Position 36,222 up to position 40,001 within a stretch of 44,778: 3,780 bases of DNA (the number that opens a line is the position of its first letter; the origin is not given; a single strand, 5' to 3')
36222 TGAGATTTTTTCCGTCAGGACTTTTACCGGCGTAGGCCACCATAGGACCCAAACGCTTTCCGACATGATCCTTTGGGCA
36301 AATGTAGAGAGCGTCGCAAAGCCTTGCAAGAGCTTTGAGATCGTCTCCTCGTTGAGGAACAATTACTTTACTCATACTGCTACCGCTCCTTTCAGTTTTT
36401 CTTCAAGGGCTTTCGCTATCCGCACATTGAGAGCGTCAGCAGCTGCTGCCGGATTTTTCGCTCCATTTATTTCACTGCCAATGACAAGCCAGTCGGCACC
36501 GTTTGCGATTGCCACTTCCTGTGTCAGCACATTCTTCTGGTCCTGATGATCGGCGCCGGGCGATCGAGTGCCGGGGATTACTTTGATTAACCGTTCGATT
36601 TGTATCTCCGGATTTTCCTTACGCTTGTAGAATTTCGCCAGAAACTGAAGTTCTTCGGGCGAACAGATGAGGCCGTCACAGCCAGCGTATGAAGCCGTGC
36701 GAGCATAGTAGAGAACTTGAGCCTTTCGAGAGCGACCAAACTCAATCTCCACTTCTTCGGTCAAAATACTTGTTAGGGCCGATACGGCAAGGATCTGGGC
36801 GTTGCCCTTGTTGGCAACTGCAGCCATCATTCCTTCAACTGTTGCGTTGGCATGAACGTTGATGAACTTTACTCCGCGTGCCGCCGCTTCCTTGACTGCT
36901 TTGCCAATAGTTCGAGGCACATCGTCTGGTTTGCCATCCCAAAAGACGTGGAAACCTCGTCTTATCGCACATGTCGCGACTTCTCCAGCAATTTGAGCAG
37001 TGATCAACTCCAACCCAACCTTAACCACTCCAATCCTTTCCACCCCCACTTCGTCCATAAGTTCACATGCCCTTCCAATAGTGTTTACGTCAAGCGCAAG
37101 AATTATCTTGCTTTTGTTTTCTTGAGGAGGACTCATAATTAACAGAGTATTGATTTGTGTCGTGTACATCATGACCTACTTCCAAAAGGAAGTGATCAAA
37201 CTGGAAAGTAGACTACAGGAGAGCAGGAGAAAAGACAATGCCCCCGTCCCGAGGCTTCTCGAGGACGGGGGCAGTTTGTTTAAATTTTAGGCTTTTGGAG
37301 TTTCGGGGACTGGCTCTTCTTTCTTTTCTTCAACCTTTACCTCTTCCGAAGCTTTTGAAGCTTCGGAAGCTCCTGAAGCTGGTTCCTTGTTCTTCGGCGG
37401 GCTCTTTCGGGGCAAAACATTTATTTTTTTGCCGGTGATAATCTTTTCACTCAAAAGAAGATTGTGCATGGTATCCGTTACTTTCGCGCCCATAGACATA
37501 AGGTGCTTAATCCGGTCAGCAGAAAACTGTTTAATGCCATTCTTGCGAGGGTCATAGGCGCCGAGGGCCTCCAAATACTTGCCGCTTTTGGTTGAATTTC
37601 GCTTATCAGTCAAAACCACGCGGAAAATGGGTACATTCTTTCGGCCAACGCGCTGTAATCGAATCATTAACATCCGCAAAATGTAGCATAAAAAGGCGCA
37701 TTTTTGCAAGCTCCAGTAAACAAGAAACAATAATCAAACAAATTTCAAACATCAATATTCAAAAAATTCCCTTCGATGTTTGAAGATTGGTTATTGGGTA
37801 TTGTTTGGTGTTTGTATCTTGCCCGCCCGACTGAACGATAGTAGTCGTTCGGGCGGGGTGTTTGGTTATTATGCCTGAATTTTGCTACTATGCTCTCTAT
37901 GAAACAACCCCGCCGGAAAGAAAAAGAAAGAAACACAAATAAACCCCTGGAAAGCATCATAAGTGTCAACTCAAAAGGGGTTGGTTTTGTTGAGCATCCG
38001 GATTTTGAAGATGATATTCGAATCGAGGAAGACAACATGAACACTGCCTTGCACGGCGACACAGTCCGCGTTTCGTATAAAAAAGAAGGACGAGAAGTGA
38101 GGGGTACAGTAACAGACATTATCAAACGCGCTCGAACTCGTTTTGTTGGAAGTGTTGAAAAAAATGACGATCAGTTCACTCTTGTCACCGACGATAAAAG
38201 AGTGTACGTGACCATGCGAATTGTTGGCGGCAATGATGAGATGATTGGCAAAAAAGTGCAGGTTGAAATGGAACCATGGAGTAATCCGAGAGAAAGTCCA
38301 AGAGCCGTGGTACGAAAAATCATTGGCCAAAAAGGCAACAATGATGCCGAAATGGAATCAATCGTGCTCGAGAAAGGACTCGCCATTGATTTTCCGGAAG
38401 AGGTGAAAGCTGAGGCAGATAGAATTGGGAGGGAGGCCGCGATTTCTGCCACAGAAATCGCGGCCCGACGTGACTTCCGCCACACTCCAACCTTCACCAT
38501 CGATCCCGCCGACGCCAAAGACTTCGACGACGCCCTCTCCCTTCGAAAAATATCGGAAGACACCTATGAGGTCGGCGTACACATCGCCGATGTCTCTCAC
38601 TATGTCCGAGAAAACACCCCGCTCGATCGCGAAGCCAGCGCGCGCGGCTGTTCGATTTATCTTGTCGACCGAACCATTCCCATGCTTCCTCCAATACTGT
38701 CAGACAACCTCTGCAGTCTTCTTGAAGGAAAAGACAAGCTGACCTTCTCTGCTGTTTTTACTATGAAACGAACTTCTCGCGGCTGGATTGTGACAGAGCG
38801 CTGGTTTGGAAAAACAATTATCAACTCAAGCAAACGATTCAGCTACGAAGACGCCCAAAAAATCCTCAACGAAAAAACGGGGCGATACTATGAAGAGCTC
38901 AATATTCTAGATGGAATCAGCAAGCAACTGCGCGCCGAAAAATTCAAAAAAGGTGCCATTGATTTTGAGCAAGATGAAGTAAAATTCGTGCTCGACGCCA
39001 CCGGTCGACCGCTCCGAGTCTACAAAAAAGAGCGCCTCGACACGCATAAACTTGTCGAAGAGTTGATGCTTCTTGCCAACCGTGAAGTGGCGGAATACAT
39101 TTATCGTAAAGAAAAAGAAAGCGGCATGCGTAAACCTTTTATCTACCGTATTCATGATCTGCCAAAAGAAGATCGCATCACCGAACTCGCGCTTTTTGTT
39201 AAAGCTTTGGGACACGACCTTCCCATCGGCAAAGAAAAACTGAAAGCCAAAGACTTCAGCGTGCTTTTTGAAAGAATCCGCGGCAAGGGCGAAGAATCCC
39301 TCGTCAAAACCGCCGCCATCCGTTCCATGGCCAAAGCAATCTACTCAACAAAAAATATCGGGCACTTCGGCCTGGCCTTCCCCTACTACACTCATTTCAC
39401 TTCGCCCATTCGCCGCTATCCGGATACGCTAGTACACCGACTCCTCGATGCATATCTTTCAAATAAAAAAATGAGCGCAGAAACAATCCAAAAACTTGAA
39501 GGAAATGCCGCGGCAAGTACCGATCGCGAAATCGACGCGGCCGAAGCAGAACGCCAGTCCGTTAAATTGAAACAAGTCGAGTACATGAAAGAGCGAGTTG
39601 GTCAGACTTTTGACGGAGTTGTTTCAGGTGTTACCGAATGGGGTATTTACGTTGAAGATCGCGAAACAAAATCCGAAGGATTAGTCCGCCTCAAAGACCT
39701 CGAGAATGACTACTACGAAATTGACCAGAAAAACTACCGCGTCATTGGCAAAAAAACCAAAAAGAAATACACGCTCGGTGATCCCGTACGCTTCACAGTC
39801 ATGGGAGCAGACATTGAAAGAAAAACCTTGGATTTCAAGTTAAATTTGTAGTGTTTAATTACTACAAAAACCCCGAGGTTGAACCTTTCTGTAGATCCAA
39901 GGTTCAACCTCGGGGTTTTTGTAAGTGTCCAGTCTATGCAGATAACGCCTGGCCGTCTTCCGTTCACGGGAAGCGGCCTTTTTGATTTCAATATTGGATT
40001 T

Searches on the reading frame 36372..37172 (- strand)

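Call 8: search_protein_families(library=pfam, proteins=[window:36372-37172:-], max_evalue=0.01)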
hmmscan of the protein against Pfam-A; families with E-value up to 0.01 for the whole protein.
window:36372-37172:- (266 aa): 1 family
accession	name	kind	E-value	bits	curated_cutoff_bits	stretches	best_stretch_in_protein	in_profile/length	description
PF00215.30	OMPdecase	-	4.7e-33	115.4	27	1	22-247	2-220/221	Orotidine 5'-phosphate decarboxylase / HUMPS family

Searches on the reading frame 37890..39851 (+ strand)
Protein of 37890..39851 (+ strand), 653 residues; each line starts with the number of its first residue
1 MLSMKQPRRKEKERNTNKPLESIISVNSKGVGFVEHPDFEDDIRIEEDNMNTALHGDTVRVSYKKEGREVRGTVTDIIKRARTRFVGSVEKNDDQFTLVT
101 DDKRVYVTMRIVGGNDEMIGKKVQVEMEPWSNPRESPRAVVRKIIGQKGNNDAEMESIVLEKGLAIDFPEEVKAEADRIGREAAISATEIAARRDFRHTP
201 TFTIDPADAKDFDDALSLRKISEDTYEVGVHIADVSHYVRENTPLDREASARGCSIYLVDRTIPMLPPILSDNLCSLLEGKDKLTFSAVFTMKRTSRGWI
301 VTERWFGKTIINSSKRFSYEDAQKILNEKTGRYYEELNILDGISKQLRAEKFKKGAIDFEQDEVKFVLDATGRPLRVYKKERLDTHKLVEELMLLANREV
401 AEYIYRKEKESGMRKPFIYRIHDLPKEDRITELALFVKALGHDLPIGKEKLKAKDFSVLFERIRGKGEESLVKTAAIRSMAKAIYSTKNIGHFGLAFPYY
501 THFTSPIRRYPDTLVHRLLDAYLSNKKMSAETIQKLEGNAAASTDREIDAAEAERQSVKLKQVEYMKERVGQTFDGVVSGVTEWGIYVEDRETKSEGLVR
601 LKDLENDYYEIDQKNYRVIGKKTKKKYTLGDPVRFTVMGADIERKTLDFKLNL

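Call 8: search_protein_families(library=pfam, proteins=[window:37890-39851:+], max_evalue=0.01)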
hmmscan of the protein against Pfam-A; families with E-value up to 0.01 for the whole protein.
window:37890-39851:+ (653 aa): 5 families
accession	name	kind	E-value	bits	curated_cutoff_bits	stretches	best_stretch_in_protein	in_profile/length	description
PF00773.25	RNB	-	8.7e-104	347.7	29.3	1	193-524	1-325/326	RNB domain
PF17876.7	CSD2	-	6.6e-14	52.2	26.2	1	99-169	3-74/74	Cold shock domain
PF08206.17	OB_RNB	-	5.3e-09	36.1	24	1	23-70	2-49/58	Ribonuclease B OB domain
PF00575.29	S1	-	2.1e-05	25.3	22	1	569-649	3-71/74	S1 RNA binding domain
PF17849.7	OB_Dis3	-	0.00013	22.4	22.8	1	116-162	30-76/77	Dis3-like cold-shock domain 2 (CSD2)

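Call 10: find_related_loci(query=window:37890-39848:+, collection=genome_contigs, flank=4000)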
Query window:37890-39848:+ (653 aa) in genome_contigs; peptide patterns used: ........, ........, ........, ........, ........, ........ (x = any residue, [..] = any of these).
265 stretches matched a pattern; 121 encode a relative of the query (tblastn E <= 1e-3); the best 80 are kept; 80 distinct loci.
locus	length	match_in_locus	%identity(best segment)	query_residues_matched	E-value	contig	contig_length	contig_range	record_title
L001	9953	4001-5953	55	7-651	0e+0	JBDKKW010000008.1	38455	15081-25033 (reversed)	MAG: Candidatus Parcubacteria bacterium isolate hopbrook_2019_sw_WHONDRS-S19S_0012_A_bin.19 scaffold_0000024, whole geno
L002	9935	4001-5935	55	9-649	0e+0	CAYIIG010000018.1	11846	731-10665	MAG TPA_asm: uncultured Candidatus Saccharibacteria bacterium isolate ERP119705_co20_252 genome assembly, contig: NODE_6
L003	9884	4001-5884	56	24-649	0e+0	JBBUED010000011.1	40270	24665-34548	MAG: Patescibacteria group bacterium isolate H52-bin132_1 H52_bin132_1_000000000011, whole genome shotgun sequence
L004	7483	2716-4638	56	12-649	0e+0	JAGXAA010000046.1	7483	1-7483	MAG: Patescibacteria group bacterium isolate REEB66 contig-150_13667, whole genome shotgun sequence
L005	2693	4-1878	54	28-651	0e+0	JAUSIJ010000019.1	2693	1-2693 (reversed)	MAG: bacterium isolate E14_metabat.bin.237 E14_k141_525110, whole genome shotgun sequence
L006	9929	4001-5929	54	18-651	0e+0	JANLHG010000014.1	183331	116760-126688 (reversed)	MAG: Patescibacteria group bacterium isolate P6-11 k99_164896, whole genome shotgun sequence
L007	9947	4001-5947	54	6-651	0e+0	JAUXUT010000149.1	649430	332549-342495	MAG: bacterium isolate C15_concoct.bin.159_sub C15_k141_471755, whole genome shotgun sequence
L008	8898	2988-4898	56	18-651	0e+0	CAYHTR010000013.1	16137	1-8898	MAG TPA_asm: uncultured Candidatus Saccharibacteria bacterium isolate ERP119705_co17_221 genome assembly, contig: NODE_4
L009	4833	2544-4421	56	22-649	0e+0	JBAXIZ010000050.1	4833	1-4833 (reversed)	MAG: bacterium isolate ELA362 MAG362_50, whole genome shotgun sequence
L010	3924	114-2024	55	14-651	0e+0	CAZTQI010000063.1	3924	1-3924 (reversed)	MAG TPA_asm: uncultured Candidatus Saccharibacteria bacterium isolate SRP272421_co1_226 genome assembly, contig: NODE_91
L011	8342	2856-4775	55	10-651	0e+0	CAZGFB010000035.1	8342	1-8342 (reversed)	MAG TPA_asm: uncultured Candidatus Saccharibacteria bacterium isolate SRP272421_co1_287 genome assembly, contig: NODE_30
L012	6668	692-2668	54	14-651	0e+0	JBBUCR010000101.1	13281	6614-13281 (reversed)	MAG: Patescibacteria group bacterium isolate H52-bin043_1 H52_bin043_1_000000000101, whole genome shotgun sequence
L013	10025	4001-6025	53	4-651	0e+0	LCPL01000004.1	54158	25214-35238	MAG: Parcubacteria group bacterium GW2011_GWC2_48_17 UY29_C0004, whole genome shotgun sequence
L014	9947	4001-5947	54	3-651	0e+0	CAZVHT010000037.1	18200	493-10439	MAG TPA_asm: uncultured Candidatus Saccharibacteria bacterium isolate binchicken_co203_588 genome assembly, contig: k141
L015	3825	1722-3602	55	23-651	0e+0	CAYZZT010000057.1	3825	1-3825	MAG TPA_asm: uncultured Candidatus Saccharibacteria bacterium isolate SRP272421_co1_164 genome assembly, contig: NODE_94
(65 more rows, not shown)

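Call 14: find_encoding_contigs(protein=window:37890-39851:+, flank=5000, max_places=10)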
Protein window:37890-39851:+ (653 aa): no gene with exactly this product is on record in the collection.
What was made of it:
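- Tried and rejected: The look-up of the 653-aa RNase R failed because the gene is called 3 codons shorter in the collection (call 14).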

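Call 15: find_homologous_proteins(query=window:37890-39848:+, max_evalue=1e-100)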
Query window:37890-39848:+ (653 aa): 7972 proteins with E <= 1e-100 among 8000 candidates; the best 120 are listed.
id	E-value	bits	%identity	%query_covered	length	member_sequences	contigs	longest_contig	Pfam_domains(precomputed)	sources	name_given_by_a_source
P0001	0.0e+0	1443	100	100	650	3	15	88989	PF00575.30,PF00773.26,PF08206.18,PF17876.8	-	-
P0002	1.1e-270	917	64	98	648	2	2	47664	PF17849.8,PF00575.30,PF00773.26,PF08206.18,PF17876.8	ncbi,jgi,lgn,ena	-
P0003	5.6e-260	882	63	96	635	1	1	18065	PF17849.8,PF00575.30,PF00773.26,PF08206.18,PF17876.8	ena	-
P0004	2.3e-234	797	57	98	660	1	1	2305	PF17849.8,PF00575.30,PF00773.26,PF08206.18,PF17876.8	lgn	-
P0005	1.2e-232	792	57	99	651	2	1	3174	PF00575.30,PF00773.26,PF08206.18,PF17876.8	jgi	-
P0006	3.4e-232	790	58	96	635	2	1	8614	PF17849.8,PF00575.30,PF00773.26,PF08206.18,PF17876.8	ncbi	-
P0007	1.2e-231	788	56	96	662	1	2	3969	PF00575.30,PF00773.26,PF08206.18,PF17876.8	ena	-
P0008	1.8e-231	788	56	97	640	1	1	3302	PF17849.8,PF00575.30,PF00773.26,PF08206.18,PF17876.8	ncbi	-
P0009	2.2e-231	788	55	99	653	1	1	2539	PF17849.8,PF00773.26,PF08206.18,PF17876.8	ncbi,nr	ncbi:MAG: ribonuclease R [bacterium]|nr:ribonuclease R [bacterium]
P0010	4.7e-231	787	55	98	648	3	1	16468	PF17849.8,PF00575.30,PF00773.26,PF17876.8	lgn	-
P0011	8.8e-231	786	56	99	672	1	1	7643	PF17849.8,PF00773.26,PF08206.18,PF25049.2,PF17876.8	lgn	-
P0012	5.4e-230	783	56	96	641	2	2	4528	PF17849.8,PF00773.26,PF17876.8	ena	-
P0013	6.9e-230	783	55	99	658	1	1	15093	PF17849.8,PF00575.30,PF00773.26,PF08206.18,PF17876.8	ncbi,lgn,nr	ncbi:MAG: ribonuclease R [bacterium]|nr:ribonuclease R [bacterium]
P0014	6.9e-230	783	58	97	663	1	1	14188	PF17849.8,PF00575.30,PF00773.26,PF08206.18,PF22896.4,PF17876.8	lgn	-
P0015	2.2e-229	781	55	97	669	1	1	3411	PF17849.8,PF00773.26,PF08206.18,PF17876.8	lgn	-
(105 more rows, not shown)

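Call 17: find_encoding_contigs(protein=P0002, flank=6000, max_places=4)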
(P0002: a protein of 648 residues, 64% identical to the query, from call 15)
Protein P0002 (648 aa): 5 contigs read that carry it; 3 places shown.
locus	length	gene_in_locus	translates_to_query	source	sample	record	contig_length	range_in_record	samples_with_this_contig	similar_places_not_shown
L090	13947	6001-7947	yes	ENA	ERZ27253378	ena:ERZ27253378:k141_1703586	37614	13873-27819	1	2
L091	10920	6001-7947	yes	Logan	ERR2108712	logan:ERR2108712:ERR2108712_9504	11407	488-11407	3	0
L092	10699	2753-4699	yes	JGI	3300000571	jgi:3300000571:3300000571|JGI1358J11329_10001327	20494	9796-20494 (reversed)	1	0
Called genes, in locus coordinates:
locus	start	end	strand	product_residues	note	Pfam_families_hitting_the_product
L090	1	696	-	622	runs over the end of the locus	PF04851:ResIII (weak), PF13307:Helicase_C_2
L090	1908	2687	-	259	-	-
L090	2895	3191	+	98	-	-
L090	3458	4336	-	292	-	-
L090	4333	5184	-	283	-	PF00215:OMPdecase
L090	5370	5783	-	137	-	PF00886:Ribosomal_S16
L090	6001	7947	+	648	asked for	PF08206:OB_RNB, PF17849:OB_Dis3, PF17876:CSD2, PF00773:RNB, PF00575:S1 (weak)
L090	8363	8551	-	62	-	-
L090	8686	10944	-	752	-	PF02463:SMC_N, PF13175:AAA_15 (weak), PF13476:AAA_23, PF13304:AAA_21 (weak)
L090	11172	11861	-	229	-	PF22935:RM44_endonuclase, PF14622:Ribonucleas_3_3, PF00636:Ribonuclease_3, PF00035:dsrm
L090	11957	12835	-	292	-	PF01029:NusB, PF00293:NUDIX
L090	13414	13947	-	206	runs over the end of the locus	PF01351:RNase_HII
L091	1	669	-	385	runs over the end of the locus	?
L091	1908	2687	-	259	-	-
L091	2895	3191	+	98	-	-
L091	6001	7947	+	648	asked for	PF08206:OB_RNB, PF17849:OB_Dis3, PF17876:CSD2, PF00773:RNB, PF00575:S1 (weak)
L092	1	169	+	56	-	?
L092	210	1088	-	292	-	-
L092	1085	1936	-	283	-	PF00215:OMPdecase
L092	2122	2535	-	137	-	PF00886:Ribosomal_S16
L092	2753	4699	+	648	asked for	PF08206:OB_RNB, PF17849:OB_Dis3, PF17876:CSD2, PF00773:RNB, PF00575:S1 (weak)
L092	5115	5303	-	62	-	-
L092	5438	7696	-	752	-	PF02463:SMC_N, PF13175:AAA_15 (weak), PF13476:AAA_23, PF13304:AAA_21 (weak)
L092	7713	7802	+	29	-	-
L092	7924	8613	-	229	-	PF22935:RM44_endonuclase, PF14622:Ribonucleas_3_3, PF00636:Ribonuclease_3, PF00035:dsrm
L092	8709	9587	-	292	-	PF01029:NusB, PF00293:NUDIX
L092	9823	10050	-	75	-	PF01783:Ribosomal_L32p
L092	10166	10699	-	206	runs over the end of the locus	PF01351:RNase_HII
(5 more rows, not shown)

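Call 18: find_encoding_contigs(protein=P0003, flank=6000, max_places=4)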
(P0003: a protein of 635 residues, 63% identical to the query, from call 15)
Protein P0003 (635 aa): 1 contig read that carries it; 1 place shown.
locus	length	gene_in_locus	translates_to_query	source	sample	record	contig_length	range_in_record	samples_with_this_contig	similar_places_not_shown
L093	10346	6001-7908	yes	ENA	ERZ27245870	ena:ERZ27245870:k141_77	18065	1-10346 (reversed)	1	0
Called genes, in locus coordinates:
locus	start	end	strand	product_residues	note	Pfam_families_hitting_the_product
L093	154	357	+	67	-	-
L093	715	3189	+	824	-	PF22680:Glyco_hydro_123_N_2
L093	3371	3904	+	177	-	-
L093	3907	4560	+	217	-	PF00730:HhH-GPD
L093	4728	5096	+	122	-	-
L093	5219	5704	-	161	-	-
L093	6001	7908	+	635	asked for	PF08206:OB_RNB, PF17849:OB_Dis3 (weak), PF17876:CSD2, PF00773:RNB, PF00575:S1 (weak)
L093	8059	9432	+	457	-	PF03136:Pup_ligase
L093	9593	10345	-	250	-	?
